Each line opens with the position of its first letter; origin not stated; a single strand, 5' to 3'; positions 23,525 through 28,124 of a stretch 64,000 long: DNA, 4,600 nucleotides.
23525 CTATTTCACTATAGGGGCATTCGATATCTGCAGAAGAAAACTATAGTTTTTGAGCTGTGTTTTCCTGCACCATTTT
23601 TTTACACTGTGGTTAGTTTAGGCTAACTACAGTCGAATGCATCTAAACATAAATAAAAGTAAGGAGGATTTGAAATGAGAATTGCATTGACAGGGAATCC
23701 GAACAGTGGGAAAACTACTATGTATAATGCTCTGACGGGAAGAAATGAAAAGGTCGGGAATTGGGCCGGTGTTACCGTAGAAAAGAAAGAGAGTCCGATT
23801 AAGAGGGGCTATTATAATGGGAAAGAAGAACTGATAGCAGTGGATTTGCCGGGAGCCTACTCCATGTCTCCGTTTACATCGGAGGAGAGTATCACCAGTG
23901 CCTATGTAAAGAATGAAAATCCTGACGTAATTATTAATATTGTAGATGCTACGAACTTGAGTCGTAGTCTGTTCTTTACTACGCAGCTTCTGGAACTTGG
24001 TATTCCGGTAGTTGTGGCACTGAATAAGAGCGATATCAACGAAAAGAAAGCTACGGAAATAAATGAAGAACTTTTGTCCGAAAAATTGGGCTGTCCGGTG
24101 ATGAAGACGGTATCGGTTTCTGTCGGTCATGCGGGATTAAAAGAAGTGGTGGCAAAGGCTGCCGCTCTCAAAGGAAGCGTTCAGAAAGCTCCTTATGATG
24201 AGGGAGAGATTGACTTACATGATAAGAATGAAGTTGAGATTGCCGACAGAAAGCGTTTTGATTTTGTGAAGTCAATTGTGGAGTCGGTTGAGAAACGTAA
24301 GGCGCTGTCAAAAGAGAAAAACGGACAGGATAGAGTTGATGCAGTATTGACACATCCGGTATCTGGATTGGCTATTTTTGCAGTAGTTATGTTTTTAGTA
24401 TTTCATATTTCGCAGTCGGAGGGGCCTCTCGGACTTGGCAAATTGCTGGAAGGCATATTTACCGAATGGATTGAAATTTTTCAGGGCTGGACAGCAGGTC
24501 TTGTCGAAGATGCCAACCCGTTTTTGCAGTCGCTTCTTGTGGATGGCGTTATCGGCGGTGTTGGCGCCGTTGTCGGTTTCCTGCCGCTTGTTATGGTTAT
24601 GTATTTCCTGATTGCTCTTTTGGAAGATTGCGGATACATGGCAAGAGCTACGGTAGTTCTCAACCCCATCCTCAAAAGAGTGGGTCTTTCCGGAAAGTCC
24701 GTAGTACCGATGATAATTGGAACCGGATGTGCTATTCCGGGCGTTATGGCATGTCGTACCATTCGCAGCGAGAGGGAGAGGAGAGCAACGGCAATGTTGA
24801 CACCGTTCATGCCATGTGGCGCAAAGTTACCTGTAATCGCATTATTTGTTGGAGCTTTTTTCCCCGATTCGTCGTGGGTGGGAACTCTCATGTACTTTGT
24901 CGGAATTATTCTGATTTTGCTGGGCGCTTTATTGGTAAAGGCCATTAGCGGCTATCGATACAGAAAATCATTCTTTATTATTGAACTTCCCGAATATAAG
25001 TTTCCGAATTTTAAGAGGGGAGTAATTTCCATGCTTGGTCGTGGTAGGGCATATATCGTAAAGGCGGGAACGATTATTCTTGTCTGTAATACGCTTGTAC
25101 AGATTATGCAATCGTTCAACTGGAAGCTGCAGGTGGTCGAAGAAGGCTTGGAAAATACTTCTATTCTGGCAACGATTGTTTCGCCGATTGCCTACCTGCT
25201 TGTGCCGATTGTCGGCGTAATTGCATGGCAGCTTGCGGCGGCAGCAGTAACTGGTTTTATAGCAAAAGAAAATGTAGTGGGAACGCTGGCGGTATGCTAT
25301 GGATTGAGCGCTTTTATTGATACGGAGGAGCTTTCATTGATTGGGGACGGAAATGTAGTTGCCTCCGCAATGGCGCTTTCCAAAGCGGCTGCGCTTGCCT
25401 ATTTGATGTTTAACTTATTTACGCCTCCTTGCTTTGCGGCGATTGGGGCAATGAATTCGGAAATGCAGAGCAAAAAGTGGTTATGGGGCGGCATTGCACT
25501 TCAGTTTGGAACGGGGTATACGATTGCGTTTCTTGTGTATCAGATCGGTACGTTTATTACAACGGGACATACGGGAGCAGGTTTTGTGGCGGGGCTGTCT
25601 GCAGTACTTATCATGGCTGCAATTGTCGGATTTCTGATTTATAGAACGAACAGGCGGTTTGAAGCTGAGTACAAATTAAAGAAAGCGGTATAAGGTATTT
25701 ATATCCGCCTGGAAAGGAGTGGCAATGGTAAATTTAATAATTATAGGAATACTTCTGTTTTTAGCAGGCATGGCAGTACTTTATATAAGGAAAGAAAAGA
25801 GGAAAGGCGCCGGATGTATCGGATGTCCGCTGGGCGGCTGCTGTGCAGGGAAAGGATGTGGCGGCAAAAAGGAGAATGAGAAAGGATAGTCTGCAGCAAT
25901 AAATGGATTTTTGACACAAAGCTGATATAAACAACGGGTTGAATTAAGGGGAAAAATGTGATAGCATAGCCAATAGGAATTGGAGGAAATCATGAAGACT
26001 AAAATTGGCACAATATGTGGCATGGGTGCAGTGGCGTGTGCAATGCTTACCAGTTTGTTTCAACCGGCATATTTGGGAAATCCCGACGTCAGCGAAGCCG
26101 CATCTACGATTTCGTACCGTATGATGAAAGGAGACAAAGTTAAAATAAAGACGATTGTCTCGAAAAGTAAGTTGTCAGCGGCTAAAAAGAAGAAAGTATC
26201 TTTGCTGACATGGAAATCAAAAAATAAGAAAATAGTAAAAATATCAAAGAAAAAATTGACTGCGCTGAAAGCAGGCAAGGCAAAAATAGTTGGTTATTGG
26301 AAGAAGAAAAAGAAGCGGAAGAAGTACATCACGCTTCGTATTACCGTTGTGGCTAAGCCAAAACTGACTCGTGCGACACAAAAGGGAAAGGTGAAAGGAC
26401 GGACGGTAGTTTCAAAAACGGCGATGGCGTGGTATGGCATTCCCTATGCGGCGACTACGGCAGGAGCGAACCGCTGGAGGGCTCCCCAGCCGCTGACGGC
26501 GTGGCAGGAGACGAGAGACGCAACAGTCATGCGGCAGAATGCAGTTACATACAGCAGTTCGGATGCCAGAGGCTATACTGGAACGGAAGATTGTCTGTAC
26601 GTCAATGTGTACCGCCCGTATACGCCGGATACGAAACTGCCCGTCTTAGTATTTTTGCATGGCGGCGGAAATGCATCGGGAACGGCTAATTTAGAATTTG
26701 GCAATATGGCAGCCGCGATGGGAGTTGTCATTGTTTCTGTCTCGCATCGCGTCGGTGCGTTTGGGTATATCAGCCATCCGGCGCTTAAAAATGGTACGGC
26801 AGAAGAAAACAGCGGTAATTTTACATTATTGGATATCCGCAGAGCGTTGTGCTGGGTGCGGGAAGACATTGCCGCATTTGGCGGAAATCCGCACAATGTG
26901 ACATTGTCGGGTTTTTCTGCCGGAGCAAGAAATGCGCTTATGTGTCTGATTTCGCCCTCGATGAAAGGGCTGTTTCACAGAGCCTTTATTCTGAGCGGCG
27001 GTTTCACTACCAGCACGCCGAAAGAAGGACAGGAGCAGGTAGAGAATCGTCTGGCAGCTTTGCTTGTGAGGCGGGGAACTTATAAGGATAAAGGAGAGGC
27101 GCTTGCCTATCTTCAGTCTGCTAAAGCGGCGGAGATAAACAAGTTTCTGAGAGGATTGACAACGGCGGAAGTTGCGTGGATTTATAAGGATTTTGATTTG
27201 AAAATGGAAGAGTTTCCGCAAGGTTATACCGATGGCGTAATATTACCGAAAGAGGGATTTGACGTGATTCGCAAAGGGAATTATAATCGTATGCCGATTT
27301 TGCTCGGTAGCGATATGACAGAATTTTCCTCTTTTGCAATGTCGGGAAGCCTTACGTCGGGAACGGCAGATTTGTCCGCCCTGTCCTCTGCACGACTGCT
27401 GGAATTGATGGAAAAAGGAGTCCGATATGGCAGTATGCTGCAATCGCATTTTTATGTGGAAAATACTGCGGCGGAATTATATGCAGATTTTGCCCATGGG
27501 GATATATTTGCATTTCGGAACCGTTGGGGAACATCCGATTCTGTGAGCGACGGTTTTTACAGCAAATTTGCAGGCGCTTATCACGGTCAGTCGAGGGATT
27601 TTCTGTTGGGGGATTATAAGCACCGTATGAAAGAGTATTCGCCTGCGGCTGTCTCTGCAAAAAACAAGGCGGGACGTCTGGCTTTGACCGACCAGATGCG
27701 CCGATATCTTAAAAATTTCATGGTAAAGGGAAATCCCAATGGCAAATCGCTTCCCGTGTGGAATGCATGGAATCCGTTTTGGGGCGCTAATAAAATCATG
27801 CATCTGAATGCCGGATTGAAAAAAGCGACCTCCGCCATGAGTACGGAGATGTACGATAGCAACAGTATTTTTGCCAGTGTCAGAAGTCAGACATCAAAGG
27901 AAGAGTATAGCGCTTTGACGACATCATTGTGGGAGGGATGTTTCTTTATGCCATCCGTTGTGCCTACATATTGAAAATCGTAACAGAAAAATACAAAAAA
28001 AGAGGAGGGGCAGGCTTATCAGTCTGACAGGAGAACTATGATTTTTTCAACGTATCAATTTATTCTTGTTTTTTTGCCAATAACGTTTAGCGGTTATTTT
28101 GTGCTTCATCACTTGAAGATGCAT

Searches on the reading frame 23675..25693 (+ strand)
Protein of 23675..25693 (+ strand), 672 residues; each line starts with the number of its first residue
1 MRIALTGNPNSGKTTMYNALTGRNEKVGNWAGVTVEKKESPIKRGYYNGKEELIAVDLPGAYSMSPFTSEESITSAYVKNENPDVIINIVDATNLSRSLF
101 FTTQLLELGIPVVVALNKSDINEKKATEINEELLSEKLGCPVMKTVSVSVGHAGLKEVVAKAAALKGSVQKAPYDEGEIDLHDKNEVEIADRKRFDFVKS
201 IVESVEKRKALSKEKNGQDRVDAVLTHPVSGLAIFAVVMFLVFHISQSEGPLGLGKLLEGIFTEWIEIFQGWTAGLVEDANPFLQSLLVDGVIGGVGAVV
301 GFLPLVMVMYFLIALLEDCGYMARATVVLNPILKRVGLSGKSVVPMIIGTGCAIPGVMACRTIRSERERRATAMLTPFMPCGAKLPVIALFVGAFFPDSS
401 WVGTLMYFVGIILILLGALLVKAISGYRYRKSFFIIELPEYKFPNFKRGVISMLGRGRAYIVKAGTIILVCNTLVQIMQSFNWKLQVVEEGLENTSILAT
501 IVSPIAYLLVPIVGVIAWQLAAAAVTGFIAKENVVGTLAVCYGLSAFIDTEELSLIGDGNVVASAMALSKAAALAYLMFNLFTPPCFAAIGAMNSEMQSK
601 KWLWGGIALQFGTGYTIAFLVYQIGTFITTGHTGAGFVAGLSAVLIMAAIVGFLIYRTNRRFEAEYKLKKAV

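Call 49: search_protein_families(library=pfam, proteins=[window:23675-25693:+], max_evalue=0.00001)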
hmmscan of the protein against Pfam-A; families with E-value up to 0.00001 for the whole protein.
window:23675-25693:+ (672 aa): 4 families
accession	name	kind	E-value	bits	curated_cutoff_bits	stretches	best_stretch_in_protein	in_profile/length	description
PF02421.24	FeoB_N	-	9.5e-54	181.6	27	1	2-158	2-152/156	Ferrous iron transport protein B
PF07670.19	Gate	-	3.5e-30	105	29.6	2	300-395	2-104/104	Nucleoside recognition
PF01926.29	MMR_HSR1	-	1.6e-17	64.1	21.9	1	2-118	1-113/113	50S ribosome-binding GTPase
PF07664.17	FeoB_C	-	3.9e-10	39.7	26.6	1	405-455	3-53/54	Ferrous iron transport protein B C terminus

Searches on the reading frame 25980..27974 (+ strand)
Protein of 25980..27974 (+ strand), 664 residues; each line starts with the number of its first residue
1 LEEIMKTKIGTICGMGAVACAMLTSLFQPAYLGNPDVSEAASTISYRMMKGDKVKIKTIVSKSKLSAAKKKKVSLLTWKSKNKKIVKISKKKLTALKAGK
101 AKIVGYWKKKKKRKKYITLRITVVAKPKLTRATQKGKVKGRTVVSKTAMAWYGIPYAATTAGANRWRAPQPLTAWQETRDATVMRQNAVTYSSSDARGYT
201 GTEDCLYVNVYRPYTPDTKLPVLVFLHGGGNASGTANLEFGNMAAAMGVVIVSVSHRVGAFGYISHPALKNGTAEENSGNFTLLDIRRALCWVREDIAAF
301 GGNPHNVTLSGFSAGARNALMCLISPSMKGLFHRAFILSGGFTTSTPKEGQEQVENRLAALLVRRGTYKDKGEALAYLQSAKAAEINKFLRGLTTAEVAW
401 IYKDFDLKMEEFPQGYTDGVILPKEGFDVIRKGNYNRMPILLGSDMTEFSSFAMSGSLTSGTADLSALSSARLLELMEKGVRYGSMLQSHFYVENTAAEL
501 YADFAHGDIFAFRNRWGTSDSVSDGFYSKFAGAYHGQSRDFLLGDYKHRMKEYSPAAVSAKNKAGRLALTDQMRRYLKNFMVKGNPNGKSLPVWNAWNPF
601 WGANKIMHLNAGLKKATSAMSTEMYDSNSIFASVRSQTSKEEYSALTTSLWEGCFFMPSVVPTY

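Call 49: search_protein_families(library=pfam, proteins=[window:25980-27974:+], max_evalue=0.00001)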
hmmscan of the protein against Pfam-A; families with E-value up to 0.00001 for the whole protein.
window:25980-27974:+ (664 aa): 2 families
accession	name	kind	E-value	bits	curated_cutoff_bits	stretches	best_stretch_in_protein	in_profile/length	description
PF00135.34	COesterase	-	2.2e-73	248.4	27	1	131-457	5-325/515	Carboxylesterase family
PF20434.5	BD-FAE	-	2e-09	37.7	26.8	1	209-327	2-111/215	BD-FAE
